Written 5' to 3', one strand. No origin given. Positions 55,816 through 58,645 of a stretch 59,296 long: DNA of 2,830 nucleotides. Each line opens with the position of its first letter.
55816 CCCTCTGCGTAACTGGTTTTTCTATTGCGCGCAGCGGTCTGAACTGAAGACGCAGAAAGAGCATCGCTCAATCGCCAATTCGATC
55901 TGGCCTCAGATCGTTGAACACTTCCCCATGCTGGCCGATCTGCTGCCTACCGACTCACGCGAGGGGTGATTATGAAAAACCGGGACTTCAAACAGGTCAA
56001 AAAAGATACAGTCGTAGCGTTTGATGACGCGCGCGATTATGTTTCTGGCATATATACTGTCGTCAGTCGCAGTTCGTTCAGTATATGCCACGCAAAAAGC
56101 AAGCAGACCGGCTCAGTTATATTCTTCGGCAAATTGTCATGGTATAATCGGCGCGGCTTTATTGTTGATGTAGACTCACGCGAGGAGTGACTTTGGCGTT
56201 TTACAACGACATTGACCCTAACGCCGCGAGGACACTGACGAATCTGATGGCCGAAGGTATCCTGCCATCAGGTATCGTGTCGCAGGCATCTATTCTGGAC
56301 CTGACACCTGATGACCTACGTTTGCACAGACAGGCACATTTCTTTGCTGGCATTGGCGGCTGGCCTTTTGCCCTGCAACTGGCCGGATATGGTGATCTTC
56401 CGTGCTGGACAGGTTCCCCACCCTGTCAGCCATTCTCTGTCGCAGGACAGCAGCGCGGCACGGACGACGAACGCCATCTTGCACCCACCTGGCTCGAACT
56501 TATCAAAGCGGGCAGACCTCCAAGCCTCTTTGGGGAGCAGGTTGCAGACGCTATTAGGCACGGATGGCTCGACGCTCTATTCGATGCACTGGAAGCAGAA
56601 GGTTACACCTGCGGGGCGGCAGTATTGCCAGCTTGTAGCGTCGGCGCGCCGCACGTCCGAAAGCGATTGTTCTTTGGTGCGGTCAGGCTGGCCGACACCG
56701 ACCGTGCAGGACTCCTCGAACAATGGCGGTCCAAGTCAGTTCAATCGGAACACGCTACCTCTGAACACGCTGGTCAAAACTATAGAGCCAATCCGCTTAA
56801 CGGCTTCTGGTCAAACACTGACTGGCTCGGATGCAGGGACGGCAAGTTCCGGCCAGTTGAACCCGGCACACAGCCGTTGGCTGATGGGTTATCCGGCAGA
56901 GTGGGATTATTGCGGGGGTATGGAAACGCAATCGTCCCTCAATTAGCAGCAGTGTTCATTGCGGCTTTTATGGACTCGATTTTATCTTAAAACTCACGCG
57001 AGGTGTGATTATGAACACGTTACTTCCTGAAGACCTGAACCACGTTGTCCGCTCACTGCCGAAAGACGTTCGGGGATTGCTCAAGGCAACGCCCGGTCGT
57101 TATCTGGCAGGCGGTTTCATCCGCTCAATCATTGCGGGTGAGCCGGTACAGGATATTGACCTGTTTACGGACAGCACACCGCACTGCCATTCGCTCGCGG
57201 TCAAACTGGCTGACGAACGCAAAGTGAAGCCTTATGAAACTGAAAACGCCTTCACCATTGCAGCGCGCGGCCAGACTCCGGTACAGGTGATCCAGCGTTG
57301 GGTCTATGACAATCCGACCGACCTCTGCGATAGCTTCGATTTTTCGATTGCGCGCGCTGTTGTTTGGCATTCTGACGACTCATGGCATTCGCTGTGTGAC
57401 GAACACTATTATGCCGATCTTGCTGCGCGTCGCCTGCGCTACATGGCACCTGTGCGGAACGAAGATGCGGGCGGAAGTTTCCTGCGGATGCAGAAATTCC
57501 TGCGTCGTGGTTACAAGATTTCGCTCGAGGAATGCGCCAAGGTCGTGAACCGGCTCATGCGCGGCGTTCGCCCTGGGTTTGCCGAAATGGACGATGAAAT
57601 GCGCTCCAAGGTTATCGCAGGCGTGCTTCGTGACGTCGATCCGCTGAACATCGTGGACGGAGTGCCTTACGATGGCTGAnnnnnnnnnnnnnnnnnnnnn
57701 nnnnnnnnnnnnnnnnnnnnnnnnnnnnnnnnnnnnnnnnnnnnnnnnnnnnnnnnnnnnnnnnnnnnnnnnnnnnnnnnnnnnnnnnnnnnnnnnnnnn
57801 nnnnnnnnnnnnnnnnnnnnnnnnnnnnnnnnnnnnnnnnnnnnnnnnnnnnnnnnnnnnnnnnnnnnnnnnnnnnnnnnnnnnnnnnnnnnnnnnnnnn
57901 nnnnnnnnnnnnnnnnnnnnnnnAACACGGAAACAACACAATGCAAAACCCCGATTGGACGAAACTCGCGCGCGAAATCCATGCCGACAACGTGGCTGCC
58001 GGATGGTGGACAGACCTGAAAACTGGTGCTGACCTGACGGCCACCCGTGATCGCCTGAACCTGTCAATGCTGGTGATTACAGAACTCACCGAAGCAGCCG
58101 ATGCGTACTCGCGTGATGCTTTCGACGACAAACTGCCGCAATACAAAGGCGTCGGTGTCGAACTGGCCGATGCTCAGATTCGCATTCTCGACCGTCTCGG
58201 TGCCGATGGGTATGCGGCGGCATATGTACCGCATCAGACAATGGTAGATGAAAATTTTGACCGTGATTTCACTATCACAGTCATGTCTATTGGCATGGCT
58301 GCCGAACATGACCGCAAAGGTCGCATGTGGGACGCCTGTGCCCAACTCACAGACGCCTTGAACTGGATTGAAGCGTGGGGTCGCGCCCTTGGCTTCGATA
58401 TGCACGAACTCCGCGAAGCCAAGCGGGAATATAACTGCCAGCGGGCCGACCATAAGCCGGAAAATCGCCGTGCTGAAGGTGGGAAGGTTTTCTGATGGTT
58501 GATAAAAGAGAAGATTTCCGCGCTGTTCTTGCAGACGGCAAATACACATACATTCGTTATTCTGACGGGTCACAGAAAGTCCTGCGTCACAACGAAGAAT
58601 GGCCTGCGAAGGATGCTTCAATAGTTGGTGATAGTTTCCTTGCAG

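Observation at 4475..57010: Dispersed 19-bp element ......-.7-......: twelve copies, all at module boundaries and all co-oriented with the downstream gene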

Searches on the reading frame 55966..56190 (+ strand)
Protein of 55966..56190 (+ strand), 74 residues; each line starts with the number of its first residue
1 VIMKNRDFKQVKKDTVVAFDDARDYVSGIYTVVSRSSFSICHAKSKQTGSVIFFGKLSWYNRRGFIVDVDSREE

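Call 11: search_protein_families(library=pfam, proteins=[window:55966-56190:+], max_evalue=0.01)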
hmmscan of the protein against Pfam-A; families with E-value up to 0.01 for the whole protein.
window:55966-56190:+ (74 aa): 0 families

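Call 25: search_protein_families(library=phrogs, proteins=[window:55966-56190:+], max_evalue=0.01)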
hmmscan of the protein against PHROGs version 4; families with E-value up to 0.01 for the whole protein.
window:55966-56190:+ (74 aa): 1 family
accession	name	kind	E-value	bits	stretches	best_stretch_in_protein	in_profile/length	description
phrog_18956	-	unknown function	0.0014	19.8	1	4-40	44-80/147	-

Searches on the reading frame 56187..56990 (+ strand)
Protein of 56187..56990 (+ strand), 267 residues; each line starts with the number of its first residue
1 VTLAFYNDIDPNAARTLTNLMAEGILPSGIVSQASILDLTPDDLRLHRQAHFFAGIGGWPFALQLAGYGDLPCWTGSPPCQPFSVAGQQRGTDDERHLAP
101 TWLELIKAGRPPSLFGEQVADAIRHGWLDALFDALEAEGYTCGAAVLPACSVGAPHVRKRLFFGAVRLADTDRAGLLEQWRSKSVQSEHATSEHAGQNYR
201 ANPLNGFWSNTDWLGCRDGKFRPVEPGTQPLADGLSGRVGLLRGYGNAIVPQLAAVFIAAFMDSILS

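Call 11: search_protein_families(library=pfam, proteins=[window:56187-56990:+], max_evalue=0.01)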
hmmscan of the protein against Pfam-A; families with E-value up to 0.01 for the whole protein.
window:56187-56990:+ (267 aa): 1 family
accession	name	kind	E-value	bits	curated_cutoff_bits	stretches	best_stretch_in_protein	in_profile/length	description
PF00145.23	DNA_methylase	-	6.7e-18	65.6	22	1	75-182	66-174/324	C-5 cytosine-specific DNA methylase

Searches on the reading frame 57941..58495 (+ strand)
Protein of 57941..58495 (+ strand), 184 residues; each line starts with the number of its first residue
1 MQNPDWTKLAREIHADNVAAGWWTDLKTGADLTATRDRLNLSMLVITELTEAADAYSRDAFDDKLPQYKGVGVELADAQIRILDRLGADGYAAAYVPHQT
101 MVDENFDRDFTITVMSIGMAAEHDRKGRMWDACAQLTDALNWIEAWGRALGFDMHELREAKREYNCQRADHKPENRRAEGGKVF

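Call 11: search_protein_families(library=pfam, proteins=[window:57941-58495:+], max_evalue=0.01)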
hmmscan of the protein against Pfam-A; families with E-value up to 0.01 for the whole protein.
window:57941-58495:+ (184 aa): 0 families

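Call 26: search_protein_families(library=phrogs, proteins=[window:57941-58495:+], max_evalue=0.01)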
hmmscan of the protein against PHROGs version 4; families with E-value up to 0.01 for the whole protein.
window:57941-58495:+ (184 aa): 4 families
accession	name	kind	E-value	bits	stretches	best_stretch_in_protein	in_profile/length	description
phrog_5658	-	other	8.2e-38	131.7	1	7-184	305-421/421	pyrophosphatase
phrog_6945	-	unknown function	2e-19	71.1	2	18-86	167-233/270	-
phrog_9236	-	other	4e-14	53.8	1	6-174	6-189/191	pyrophosphatase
phrog_3301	-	other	9.5e-06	26.7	1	8-90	52-143/169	pyrophosphatase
